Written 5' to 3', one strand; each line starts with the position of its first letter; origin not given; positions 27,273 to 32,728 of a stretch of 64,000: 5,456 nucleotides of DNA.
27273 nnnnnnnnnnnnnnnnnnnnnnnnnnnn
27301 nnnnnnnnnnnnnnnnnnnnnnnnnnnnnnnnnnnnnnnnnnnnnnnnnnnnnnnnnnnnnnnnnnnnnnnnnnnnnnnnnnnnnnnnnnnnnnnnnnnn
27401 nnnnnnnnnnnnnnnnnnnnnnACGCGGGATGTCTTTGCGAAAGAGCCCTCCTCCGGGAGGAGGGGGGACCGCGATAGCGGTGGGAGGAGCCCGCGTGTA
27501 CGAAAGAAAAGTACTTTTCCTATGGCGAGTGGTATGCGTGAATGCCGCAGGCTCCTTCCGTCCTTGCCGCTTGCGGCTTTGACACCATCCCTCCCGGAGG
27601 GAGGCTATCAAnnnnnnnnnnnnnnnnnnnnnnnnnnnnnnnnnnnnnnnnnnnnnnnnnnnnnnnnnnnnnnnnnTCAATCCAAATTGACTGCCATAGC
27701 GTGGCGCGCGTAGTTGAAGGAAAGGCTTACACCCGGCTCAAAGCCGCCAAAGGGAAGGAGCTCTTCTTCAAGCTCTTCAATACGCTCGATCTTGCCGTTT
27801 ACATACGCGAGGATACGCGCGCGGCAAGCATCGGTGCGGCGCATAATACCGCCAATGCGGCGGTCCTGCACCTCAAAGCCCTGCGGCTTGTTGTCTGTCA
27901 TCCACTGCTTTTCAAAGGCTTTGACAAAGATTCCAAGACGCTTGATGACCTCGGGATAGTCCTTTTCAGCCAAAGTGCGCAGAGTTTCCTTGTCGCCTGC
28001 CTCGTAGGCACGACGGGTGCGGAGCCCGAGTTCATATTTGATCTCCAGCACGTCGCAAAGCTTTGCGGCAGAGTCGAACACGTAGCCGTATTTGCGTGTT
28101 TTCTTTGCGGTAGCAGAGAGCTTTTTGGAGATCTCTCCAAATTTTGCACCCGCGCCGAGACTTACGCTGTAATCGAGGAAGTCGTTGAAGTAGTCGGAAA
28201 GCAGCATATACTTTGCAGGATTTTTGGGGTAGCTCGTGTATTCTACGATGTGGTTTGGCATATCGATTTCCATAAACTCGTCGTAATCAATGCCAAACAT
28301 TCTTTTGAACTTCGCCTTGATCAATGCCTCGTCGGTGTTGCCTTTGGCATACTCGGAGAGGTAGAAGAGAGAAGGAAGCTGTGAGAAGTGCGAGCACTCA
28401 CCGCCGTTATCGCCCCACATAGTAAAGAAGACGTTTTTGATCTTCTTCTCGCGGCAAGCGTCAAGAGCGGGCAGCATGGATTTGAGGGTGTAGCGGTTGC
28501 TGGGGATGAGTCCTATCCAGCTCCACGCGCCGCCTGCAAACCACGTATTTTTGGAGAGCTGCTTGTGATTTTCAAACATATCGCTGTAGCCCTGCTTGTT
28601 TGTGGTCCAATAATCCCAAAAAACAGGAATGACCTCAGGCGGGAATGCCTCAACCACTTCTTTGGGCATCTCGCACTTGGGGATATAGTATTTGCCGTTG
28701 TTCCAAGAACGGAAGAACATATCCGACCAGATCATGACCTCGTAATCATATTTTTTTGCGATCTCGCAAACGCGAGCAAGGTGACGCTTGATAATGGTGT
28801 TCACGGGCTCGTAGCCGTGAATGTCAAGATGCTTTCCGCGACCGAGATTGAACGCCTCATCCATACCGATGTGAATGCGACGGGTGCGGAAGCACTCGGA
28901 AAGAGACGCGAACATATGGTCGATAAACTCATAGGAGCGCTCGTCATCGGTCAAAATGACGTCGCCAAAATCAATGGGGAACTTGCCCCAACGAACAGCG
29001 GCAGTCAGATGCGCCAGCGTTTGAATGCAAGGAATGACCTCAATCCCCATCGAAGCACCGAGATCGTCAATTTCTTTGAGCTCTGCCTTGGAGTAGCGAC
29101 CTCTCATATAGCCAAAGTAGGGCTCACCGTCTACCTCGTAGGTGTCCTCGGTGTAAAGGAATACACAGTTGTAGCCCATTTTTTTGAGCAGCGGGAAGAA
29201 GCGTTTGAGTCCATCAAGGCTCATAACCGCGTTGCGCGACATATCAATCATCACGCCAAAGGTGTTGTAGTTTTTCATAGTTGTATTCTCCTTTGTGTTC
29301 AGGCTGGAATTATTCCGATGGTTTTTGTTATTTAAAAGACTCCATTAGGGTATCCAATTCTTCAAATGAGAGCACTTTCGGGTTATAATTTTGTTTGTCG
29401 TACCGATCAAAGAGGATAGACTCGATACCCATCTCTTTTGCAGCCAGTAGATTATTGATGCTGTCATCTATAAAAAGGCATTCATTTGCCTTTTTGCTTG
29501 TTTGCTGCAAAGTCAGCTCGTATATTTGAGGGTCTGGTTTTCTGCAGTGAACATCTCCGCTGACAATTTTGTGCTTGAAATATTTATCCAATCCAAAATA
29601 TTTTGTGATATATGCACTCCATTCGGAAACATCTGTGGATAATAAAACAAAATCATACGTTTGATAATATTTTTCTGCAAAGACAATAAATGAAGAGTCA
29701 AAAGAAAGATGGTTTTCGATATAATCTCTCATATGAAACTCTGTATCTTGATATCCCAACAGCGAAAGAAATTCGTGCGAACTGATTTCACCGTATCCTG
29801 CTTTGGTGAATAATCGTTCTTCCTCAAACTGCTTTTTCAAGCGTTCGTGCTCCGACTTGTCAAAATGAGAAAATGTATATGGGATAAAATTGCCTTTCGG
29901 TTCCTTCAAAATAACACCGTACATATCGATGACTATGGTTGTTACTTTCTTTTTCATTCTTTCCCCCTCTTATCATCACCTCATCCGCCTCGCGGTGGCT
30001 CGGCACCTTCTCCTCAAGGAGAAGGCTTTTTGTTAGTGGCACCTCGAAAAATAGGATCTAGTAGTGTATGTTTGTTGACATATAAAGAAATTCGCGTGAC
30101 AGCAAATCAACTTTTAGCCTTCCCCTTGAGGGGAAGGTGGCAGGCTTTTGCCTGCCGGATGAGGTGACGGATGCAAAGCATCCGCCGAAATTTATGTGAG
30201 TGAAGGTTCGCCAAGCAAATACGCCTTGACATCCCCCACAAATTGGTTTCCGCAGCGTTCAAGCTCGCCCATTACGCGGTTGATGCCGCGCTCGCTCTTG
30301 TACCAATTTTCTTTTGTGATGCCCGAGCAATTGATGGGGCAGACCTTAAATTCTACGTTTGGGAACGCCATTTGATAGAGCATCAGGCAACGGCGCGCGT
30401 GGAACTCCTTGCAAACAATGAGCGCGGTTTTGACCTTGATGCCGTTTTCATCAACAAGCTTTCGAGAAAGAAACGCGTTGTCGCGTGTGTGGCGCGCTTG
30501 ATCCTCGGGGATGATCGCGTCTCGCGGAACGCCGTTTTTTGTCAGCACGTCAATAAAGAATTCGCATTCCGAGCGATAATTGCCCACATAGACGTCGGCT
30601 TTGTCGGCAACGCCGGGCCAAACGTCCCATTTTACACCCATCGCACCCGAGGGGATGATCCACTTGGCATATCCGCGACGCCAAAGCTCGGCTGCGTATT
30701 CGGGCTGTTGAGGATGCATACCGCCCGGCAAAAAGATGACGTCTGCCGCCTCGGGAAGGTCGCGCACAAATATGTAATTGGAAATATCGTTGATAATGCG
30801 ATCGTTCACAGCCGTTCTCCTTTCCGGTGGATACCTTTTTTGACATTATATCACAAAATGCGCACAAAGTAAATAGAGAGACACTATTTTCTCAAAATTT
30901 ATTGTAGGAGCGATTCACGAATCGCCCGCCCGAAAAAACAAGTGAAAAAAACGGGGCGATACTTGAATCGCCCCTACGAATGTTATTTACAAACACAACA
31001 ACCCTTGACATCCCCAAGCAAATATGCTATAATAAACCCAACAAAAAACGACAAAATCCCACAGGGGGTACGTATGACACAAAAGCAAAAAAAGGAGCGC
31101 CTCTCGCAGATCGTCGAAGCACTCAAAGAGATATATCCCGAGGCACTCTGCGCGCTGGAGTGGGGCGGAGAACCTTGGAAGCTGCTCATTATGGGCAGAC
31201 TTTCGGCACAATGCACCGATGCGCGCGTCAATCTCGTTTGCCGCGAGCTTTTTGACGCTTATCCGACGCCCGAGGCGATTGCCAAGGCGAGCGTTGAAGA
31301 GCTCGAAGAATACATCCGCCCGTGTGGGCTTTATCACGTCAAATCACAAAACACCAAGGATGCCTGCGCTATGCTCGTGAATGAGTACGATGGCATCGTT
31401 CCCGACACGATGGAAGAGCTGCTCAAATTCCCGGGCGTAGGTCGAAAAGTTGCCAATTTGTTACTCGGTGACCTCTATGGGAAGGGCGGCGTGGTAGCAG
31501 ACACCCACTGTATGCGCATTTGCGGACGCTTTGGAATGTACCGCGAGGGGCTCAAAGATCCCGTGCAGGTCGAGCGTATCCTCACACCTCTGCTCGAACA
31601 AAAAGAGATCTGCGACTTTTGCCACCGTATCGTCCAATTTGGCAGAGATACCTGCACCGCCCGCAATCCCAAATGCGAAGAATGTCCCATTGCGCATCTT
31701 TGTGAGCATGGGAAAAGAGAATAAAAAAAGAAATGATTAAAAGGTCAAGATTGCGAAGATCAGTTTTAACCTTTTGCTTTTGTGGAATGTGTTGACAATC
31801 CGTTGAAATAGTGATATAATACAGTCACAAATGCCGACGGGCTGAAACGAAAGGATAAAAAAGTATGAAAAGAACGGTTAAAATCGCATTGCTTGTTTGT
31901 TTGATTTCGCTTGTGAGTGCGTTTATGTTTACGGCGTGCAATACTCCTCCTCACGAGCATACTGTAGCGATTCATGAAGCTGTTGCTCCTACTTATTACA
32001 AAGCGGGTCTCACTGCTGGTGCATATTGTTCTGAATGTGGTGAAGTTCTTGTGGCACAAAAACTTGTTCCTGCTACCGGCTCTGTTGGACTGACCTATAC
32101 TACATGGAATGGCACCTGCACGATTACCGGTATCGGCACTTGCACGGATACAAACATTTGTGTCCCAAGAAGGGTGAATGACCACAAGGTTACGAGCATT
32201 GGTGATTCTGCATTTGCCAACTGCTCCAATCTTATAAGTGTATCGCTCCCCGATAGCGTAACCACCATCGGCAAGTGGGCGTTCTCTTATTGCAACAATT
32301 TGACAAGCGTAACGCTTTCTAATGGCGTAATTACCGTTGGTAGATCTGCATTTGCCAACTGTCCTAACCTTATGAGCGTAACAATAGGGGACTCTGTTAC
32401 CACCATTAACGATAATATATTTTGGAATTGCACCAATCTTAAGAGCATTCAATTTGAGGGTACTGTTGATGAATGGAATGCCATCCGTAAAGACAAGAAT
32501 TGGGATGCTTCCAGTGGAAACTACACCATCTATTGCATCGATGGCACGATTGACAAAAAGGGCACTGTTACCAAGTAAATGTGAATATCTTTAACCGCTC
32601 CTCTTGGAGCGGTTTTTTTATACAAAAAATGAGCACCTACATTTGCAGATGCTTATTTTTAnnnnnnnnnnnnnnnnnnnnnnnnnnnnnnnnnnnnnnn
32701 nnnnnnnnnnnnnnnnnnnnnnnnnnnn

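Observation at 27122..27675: Two adjacent modular hairpin elements whose 56-bp cores are inverted relative to each other between short inverted repeats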

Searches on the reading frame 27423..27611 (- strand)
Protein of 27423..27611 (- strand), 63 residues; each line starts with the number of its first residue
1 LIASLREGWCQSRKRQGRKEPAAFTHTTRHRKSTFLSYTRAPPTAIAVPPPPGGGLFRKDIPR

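Call 32: find_homologous_proteins(query=window:27423-27611:-, max_evalue=10)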
Query seq(63 aa) (63 aa): 3 proteins with E <= 10 among 3 candidates.
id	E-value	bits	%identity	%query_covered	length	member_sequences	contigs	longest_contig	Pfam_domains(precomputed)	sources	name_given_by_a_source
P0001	2.3e-2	33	55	63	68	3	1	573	-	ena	-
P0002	6.9e-1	28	100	25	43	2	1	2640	-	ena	-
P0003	4.1e+0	26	49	84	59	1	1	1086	-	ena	-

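Call 33: find_encoding_contigs(protein=P0001, flank=3000)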
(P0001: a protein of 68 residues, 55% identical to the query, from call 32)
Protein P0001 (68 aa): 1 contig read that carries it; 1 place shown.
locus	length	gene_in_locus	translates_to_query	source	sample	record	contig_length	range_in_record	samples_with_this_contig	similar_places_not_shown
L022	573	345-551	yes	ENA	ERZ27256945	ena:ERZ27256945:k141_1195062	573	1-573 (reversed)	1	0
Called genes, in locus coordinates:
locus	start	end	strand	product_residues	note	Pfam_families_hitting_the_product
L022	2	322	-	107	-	?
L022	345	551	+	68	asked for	-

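Call 34: find_encoding_contigs(protein=P0002, flank=3000)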
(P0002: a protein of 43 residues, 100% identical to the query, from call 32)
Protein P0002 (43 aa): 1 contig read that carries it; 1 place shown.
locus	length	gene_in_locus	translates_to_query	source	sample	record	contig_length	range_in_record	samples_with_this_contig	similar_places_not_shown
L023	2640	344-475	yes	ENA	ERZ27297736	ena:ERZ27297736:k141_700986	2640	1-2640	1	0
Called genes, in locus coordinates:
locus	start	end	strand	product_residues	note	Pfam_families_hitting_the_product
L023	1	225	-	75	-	?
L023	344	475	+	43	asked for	-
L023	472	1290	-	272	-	PF01261:AP_endonuc_2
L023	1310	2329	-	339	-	PF01408:GFO_IDH_MocA, PF02894:GFO_IDH_MocA_C, PF22725:GFO_IDH_MocA_C3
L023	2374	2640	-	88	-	?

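Call 35: find_encoding_contigs(protein=P0003, flank=3000)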
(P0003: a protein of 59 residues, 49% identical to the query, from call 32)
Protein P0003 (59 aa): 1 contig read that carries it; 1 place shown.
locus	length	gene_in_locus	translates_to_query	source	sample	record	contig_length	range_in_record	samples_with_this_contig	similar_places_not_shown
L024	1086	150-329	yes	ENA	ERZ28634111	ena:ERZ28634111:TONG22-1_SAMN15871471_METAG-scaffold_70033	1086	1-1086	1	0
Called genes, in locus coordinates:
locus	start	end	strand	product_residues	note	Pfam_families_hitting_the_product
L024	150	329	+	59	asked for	-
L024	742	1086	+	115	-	?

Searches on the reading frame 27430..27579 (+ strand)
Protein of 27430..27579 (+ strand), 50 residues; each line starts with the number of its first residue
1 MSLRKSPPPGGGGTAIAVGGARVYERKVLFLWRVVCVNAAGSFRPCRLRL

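Call 39: find_homologous_proteins(query=window:27430-27579:+, max_evalue=10)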
Query seq(50 aa) (50 aa): 2 proteins with E <= 10 among 2 candidates.
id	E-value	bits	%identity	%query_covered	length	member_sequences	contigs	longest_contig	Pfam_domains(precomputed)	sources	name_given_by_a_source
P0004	1.2e-18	83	93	88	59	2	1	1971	-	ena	-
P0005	1.2e-9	55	90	62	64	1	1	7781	-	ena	-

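Call 40: find_encoding_contigs(protein=P0004, flank=3000)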
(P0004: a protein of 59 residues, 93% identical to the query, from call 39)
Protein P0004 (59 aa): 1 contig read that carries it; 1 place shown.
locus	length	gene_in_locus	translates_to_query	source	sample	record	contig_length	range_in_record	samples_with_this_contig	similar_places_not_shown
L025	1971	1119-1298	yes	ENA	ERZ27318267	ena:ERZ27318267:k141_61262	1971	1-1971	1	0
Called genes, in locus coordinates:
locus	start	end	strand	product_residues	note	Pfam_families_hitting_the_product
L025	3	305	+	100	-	?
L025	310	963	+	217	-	PF12671:Amidase_6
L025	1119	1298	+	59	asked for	-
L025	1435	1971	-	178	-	?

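Call 41: find_encoding_contigs(protein=P0005, flank=4000)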
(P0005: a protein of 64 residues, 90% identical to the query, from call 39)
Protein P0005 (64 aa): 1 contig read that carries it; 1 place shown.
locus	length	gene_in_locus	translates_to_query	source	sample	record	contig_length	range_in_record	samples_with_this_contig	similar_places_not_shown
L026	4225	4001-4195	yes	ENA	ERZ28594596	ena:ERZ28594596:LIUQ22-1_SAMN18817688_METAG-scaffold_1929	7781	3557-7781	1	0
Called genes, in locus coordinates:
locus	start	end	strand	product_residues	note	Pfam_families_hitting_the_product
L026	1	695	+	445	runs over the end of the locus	PF01743:PolyA_pol, PF12627:PolyA_pol_RNAbd, PF01966:HD, PF13735:tRNA_NucTran2_2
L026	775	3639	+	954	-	-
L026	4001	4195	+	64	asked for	-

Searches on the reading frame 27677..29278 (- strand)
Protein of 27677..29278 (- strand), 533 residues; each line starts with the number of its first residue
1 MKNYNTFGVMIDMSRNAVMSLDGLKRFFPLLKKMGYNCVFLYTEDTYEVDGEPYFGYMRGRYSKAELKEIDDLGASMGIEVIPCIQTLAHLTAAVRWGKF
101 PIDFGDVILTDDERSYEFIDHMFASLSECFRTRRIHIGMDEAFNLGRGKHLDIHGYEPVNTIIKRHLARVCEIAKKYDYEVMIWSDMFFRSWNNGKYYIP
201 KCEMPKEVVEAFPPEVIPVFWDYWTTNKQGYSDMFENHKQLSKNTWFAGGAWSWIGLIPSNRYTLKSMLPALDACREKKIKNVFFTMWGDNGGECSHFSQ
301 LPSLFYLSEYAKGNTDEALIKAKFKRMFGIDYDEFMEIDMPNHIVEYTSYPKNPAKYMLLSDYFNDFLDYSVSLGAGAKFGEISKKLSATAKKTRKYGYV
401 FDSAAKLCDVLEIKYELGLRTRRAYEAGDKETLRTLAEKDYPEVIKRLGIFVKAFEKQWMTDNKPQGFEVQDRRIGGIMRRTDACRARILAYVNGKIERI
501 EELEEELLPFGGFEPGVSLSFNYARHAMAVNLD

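Call 13: find_encoding_contigs(protein=window:27680-29278:-, flank=3000, max_places=10)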
Protein window:27680-29278:- (533 aa): no gene with exactly this product is on record in the collection.

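Call 52: search_protein_families(library=pfam, proteins=[window:27677-29278:-])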
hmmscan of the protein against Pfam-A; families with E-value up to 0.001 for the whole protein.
window:27677-29278:- (533 aa): 2 families
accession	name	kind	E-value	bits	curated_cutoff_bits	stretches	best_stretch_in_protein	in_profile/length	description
PF18088.7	Glyco_H_20C_C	-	1.9e-54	184.9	27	1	333-514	1-186/194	Glycoside Hydrolase 20C C-terminal domain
PF00728.28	Glyco_hydro_20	-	3.4e-09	36.9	22.3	1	58-189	71-224/348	Glycosyl hydrolase family 20, catalytic domain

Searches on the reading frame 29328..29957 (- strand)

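Call 52: search_protein_families(library=pfam, proteins=[window:29328-29957:-])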
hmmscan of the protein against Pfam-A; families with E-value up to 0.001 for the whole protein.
window:29328-29957:- (209 aa): 3 families
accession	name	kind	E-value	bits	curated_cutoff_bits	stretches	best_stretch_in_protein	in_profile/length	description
PF00702.32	Hydrolase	-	4.1e-16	60.4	26.4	1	100-177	114-191/191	haloacid dehalogenase-like hydrolase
PF13419.12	HAD_2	-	5.6e-13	49.8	23.8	1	98-182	93-177/178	Haloacid dehalogenase-like hydrolase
PF13242.12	Hydrolase_like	-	0.00012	22.3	22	1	138-182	2-47/75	HAD-hyrolase-like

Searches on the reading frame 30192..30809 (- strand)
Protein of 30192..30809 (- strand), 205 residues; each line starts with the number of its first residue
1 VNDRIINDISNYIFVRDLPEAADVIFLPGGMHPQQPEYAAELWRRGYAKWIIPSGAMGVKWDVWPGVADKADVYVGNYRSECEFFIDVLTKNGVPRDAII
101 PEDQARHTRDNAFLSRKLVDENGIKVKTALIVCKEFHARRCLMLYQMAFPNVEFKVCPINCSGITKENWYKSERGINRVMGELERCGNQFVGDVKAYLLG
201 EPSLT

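Call 53: search_protein_families(library=pfam, proteins=[window:30192-30809:-])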
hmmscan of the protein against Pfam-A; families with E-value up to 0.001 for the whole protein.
window:30192-30809:- (205 aa): 1 family
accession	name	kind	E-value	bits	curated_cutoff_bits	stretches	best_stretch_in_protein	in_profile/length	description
PF02698.23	DUF218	-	6.2e-18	65.4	27.6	1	23-165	1-119/133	DUF218 domain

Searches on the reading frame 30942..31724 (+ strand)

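Call 53: search_protein_families(library=pfam, proteins=[window:30942-31724:+])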
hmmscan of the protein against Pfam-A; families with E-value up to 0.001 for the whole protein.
window:30942-31724:+ (260 aa): 4 families
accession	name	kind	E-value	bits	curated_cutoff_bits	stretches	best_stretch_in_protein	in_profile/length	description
PF00730.31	HhH-GPD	-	7.3e-21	75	26.2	1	87-217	5-105/108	HhH-GPD superfamily base excision DNA repair protein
PF00633.29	HHH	-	9.4e-09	35.1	24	1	148-175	1-28/30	Helix-hairpin-helix motif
PF10576.14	EndIII_4Fe-2S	-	1.3e-08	35.3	20.5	1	238-254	1-17/17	Iron-sulfur binding domain of endonuclease III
PF14520.12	HHH_5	-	0.00072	20.4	27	0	102-123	17-39/57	Helix-hairpin-helix domain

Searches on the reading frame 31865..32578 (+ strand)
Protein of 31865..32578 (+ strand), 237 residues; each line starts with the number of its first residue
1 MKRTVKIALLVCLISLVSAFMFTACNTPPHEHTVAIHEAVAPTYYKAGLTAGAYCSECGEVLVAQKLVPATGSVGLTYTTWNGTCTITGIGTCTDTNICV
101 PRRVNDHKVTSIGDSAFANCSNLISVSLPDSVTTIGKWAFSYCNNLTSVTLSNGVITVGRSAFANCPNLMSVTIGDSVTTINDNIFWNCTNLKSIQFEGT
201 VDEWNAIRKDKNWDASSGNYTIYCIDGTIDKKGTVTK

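Call 53: search_protein_families(library=pfam, proteins=[window:31865-32578:+])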
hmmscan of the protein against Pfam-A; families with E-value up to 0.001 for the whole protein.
window:31865-32578:+ (237 aa): 2 families
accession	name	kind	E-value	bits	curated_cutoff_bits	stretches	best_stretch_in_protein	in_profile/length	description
PF13306.12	LRR_5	-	3.9e-29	101.6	27.7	1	110-202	1-91/127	BspA type Leucine rich repeat region (6 copies)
PF13855.12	LRR_8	-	2.5e-07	30.8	27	0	145-196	2-55/61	Leucine rich repeat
